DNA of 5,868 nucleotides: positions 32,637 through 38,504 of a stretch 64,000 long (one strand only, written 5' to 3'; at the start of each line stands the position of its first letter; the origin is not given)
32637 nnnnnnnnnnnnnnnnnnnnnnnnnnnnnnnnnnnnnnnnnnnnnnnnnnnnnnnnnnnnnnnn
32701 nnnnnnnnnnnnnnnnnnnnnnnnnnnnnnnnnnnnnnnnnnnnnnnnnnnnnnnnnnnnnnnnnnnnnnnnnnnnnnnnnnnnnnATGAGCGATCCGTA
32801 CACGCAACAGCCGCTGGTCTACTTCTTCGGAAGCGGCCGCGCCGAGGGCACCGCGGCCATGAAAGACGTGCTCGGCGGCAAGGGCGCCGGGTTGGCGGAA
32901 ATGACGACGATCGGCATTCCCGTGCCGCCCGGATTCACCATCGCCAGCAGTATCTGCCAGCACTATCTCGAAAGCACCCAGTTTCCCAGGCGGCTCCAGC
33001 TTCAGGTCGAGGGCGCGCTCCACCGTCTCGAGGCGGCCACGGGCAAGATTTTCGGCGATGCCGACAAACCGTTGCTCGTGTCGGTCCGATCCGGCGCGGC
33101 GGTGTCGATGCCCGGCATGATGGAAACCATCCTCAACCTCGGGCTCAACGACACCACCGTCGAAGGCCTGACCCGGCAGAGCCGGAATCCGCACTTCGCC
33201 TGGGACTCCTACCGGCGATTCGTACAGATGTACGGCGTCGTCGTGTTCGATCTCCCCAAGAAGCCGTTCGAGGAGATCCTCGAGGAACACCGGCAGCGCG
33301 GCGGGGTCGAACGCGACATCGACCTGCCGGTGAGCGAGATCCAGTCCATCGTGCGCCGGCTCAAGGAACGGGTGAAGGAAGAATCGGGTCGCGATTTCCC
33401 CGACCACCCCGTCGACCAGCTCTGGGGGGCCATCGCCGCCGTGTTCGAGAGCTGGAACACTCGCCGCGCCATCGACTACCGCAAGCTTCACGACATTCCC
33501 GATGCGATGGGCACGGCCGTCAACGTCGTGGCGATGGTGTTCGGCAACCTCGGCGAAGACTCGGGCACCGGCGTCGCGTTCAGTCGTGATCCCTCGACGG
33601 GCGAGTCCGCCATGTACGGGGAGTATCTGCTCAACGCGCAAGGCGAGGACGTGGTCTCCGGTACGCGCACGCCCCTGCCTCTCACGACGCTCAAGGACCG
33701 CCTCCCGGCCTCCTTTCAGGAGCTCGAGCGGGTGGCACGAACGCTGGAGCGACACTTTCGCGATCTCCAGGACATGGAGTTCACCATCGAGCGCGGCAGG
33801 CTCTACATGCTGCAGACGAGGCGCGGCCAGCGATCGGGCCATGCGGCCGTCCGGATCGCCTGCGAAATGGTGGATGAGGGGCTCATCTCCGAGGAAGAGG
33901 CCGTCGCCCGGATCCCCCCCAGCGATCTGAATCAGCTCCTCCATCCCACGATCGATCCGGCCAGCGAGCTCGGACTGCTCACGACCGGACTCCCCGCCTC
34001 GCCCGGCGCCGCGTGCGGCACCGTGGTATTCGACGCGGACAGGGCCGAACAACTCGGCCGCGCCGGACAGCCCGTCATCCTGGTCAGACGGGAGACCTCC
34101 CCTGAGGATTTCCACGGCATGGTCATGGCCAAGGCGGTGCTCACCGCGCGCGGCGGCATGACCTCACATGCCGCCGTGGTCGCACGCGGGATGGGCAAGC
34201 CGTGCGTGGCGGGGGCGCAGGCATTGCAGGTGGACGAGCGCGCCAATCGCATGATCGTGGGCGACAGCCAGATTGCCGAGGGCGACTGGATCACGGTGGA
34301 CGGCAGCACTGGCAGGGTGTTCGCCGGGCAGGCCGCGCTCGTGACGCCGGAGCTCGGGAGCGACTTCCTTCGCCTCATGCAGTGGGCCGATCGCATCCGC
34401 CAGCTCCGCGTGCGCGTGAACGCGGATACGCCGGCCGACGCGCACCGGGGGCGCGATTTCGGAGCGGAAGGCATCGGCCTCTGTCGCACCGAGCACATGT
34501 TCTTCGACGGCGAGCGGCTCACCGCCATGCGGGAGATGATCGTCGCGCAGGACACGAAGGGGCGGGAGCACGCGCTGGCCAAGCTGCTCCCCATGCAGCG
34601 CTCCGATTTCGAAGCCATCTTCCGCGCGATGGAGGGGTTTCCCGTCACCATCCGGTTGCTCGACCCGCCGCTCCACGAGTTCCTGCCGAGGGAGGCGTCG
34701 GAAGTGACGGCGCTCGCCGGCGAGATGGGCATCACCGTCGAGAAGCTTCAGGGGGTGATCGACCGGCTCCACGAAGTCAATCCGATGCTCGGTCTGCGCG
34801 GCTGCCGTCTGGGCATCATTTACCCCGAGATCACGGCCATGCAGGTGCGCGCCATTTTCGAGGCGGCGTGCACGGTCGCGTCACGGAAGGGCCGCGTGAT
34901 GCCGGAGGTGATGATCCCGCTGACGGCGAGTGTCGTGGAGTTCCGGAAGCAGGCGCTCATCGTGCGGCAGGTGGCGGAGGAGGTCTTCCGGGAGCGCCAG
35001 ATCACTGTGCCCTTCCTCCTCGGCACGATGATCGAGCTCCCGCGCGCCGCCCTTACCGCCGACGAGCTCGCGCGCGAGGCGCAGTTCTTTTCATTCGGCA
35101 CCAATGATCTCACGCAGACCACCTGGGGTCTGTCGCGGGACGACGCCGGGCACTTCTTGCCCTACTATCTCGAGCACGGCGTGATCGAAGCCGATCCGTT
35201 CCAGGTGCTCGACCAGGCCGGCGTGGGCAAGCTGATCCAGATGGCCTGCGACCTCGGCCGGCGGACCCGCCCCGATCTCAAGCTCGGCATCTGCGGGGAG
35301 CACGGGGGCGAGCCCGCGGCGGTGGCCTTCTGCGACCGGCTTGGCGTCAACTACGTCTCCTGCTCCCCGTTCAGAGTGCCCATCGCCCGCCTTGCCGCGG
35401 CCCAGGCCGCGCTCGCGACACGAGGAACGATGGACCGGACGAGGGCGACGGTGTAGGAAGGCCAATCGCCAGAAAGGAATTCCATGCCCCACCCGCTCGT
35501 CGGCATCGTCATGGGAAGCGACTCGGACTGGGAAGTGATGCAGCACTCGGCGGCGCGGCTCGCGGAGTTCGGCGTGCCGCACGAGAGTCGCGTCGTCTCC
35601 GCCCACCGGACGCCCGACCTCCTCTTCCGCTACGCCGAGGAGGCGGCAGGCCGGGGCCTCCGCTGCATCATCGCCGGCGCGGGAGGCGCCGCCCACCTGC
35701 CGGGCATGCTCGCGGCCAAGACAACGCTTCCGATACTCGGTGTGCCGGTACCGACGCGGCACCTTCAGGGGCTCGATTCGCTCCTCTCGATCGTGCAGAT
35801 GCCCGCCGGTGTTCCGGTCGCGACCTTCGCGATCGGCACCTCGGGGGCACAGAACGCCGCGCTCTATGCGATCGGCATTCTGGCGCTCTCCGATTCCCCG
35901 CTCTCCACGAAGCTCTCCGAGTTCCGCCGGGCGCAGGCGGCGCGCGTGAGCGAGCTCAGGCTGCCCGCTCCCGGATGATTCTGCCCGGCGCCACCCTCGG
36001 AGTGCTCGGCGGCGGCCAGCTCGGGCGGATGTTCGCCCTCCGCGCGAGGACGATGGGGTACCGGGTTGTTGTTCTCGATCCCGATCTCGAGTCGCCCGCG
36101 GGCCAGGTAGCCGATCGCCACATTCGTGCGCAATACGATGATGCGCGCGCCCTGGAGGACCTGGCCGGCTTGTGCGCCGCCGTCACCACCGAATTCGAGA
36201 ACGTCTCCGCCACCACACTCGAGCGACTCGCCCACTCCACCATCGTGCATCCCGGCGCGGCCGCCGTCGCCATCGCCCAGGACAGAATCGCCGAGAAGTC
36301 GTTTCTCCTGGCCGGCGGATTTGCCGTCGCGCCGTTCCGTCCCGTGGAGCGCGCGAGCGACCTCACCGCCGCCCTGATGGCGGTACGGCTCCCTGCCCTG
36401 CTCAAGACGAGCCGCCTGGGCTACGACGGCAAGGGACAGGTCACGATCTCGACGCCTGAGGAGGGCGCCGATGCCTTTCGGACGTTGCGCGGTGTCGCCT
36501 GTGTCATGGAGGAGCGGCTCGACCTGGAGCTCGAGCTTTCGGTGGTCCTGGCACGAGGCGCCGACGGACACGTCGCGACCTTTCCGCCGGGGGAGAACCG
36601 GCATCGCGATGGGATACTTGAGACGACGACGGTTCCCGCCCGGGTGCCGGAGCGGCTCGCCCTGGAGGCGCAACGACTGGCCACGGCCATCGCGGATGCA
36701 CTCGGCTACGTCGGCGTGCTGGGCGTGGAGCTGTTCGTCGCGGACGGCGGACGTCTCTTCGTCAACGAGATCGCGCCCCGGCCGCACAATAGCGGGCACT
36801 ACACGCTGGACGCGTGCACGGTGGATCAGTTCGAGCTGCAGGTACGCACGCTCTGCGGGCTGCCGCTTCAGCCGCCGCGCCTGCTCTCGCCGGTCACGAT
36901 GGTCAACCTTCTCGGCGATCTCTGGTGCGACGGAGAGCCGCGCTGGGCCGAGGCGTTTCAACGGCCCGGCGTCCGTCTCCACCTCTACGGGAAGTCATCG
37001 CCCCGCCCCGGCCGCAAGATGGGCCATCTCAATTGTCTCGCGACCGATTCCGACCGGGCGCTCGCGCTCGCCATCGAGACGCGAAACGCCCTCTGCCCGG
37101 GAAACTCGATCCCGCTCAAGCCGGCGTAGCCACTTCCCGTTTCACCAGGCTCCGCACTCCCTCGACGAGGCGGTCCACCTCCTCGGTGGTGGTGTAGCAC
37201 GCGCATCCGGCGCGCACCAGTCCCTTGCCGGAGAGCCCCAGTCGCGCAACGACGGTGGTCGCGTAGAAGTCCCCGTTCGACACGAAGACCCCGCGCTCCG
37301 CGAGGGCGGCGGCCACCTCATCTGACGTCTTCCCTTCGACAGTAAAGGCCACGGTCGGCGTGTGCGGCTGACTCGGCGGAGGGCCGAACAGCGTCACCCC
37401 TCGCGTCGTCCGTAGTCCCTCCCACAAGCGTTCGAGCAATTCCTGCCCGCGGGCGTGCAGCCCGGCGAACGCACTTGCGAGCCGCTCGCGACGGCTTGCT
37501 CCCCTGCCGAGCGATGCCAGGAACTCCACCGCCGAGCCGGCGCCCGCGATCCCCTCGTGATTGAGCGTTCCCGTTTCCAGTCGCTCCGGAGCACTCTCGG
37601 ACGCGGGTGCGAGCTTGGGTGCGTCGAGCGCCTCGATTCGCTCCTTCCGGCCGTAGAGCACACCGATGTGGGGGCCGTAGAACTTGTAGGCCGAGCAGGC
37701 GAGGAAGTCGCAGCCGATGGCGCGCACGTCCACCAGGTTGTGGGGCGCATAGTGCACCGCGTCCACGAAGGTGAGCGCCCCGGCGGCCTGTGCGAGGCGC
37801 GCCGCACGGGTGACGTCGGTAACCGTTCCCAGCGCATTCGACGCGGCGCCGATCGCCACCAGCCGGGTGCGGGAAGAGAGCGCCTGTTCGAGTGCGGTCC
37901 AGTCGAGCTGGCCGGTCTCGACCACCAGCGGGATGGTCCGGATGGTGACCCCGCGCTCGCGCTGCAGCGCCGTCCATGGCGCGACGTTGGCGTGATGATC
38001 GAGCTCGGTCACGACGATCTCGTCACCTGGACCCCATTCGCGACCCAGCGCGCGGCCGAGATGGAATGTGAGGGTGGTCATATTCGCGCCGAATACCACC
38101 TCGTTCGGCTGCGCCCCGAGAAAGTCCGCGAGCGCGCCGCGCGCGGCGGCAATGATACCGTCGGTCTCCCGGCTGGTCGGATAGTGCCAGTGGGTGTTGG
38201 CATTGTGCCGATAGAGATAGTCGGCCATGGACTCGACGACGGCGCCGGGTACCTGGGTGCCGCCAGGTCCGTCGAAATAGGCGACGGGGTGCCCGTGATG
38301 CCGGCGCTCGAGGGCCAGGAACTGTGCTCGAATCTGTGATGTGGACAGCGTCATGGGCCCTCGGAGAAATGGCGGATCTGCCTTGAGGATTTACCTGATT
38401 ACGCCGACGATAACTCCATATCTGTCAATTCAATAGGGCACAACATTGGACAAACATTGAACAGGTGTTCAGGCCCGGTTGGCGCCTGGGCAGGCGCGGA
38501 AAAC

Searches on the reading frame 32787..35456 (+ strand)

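Call 11: search_protein_families(library=pfam, proteins=[window:32787-35456:+])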
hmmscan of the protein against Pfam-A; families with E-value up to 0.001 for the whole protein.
window:32787-35456:+ (889 aa): 3 families
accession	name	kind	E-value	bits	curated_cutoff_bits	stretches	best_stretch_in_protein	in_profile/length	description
PF02896.24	PEP-utilizers_C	-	7e-79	265.5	22.8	1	527-874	7-291/293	PEP-utilising enzyme, PEP-binding domain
PF01326.24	PPDK_N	-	1.7e-51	175.9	27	3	62-303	73-224/328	Pyruvate phosphate dikinase, AMP/ATP-binding domain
PF00391.29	PEP-utilizers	-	2.8e-25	88.1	23.1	1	428-509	3-72/72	PEP-utilising enzyme, mobile domain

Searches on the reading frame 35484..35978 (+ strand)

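Call 11: search_protein_families(library=pfam, proteins=[window:35484-35978:+])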
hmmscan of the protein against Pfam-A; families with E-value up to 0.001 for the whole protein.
window:35484-35978:+ (164 aa): 1 family
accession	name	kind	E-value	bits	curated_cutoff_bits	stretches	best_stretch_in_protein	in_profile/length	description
PF00731.26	AIRC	-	7.8e-62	207.6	30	1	6-152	2-146/148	AIR carboxylase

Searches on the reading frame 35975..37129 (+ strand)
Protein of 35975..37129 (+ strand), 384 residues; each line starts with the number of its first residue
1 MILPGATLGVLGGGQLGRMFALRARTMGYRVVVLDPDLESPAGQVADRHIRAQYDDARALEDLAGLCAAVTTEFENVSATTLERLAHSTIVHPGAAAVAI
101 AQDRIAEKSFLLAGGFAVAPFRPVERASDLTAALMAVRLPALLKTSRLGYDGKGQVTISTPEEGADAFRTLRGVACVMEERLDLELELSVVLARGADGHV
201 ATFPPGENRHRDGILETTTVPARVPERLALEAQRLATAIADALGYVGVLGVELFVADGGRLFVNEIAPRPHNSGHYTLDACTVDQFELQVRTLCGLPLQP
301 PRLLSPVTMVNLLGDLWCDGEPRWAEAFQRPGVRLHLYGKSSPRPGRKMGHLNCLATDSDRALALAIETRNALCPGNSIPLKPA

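Call 26: search_protein_families(library=pfam, proteins=[window:35975-37129:+])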
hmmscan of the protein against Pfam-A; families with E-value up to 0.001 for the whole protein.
window:35975-37129:+ (384 aa): 4 families
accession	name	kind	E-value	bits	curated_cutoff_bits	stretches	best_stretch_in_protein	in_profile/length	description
PF02222.28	ATP-grasp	-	8.7e-54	182.3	27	1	114-286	6-179/179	ATP-grasp domain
PF22660.2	RS_preATP-grasp-like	-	1.8e-32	112.1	27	1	6-102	2-98/98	Ribonucleotide synthetase preATP-grasp domain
PF17769.7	PurK_C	-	4.4e-17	62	22.6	1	309-363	3-54/56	Phosphoribosylaminoimidazole carboxylase C-terminal domain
PF02826.25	2-Hacid_dh_C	-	0.00033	20.5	25.1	1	4-64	35-95/178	D-isomer specific 2-hydroxyacid dehydrogenase, NAD binding domain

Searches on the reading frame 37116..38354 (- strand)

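Call 26: search_protein_families(library=pfam, proteins=[window:37116-38354:-])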
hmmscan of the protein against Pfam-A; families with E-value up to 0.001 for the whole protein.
window:37116-38354:- (412 aa): 3 families
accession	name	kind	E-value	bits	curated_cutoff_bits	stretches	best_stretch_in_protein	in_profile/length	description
PF00266.25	Aminotran_5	-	4.4e-73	246.8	21.5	1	26-396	2-371/371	Aminotransferase class-V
PF00155.27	Aminotran_1_2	-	6.1e-11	42.5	19.7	1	68-202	44-189/361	Aminotransferase class I and II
PF01053.26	Cys_Met_Meta_PP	-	4e-08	32.7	27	1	110-235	91-209/381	Cys/Met metabolism PLP-dependent enzyme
